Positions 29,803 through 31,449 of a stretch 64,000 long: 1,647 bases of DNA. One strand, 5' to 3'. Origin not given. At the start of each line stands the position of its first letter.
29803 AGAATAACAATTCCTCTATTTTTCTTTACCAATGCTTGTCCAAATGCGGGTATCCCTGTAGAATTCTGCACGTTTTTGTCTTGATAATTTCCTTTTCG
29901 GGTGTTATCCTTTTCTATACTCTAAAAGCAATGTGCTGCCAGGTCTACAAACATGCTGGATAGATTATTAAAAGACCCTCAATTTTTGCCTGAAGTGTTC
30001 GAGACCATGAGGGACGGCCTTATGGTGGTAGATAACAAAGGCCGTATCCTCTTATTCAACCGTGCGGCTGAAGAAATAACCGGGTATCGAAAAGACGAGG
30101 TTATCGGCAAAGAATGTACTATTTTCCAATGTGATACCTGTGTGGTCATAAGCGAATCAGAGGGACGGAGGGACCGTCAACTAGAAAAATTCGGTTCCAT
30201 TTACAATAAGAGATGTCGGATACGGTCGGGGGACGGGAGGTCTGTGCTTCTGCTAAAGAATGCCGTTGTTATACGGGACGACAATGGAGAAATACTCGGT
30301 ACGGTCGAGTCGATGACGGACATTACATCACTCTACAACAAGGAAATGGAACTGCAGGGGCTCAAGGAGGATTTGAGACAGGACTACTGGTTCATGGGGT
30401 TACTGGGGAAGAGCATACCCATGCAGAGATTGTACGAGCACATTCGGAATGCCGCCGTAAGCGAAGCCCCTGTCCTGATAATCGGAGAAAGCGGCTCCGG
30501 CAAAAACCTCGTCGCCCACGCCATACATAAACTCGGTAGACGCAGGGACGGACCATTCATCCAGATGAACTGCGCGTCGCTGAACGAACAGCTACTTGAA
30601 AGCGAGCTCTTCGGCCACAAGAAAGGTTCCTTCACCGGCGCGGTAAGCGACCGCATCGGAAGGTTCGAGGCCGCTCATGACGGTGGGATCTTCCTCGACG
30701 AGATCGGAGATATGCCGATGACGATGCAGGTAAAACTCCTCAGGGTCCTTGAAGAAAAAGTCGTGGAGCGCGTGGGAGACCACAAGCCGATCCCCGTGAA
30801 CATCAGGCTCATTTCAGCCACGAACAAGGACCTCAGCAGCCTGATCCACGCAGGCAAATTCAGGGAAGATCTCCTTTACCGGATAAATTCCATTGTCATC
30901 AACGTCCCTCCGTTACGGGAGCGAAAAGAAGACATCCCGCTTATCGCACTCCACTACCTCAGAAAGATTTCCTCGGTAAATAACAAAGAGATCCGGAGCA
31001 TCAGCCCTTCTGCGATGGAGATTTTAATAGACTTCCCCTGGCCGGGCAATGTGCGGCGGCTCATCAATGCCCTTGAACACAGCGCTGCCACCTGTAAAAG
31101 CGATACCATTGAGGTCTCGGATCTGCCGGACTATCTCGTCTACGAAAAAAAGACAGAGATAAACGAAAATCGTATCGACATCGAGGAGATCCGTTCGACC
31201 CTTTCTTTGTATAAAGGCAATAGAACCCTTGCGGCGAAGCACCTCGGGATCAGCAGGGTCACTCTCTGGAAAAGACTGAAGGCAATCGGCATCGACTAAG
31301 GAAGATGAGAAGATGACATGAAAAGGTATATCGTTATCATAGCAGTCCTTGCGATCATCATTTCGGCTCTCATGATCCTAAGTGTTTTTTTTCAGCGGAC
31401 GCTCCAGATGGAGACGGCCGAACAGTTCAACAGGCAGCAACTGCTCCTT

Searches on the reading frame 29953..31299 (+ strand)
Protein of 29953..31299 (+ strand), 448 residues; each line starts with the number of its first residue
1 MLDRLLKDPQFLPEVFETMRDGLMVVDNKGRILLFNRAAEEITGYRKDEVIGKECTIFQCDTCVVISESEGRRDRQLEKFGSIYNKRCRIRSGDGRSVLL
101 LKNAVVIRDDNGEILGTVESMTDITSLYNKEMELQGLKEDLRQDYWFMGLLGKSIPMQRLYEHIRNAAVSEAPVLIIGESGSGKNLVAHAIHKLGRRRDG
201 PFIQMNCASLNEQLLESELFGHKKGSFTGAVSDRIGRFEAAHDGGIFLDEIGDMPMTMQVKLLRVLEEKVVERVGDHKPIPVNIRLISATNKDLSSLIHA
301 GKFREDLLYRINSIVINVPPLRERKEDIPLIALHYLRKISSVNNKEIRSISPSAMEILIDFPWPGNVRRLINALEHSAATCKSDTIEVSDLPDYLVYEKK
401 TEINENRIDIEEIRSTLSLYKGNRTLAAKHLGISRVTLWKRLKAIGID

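Call 80: search_protein_families(library=pfam, max_evalue=0.00001, proteins=[window:29953-31299:+])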
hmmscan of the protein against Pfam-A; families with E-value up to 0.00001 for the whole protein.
window:29953-31299:+ (448 aa): 8 families
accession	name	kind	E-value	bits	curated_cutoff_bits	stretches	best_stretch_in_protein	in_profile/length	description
PF00158.32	Sigma54_activat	-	2.8e-68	229.3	20.2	1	151-316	2-167/168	Sigma-54 interaction domain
PF25601.1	AAA_lid_14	-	1.1e-23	83.2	27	1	322-404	1-83/87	AAA+ ATPase lid domain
PF14532.12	Sigma54_activ_2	-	1.4e-23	84.1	25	1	151-321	1-138/138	Sigma-54 interaction domain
PF13426.13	PAS_9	-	5.7e-14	52.7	27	1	21-125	2-102/103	PAS domain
PF00989.32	PAS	-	1.3e-12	48.1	22.6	1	12-119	3-108/113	PAS fold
PF02954.25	HTH_8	-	9.5e-09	35.3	22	1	411-444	8-41/42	Bacterial regulatory protein, Fis family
PF13188.13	PAS_8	-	1.9e-08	34.3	21.8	1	15-58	6-47/65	PAS domain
PF08448.16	PAS_4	-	1.9e-07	31.7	23.1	1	16-127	1-108/110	PAS fold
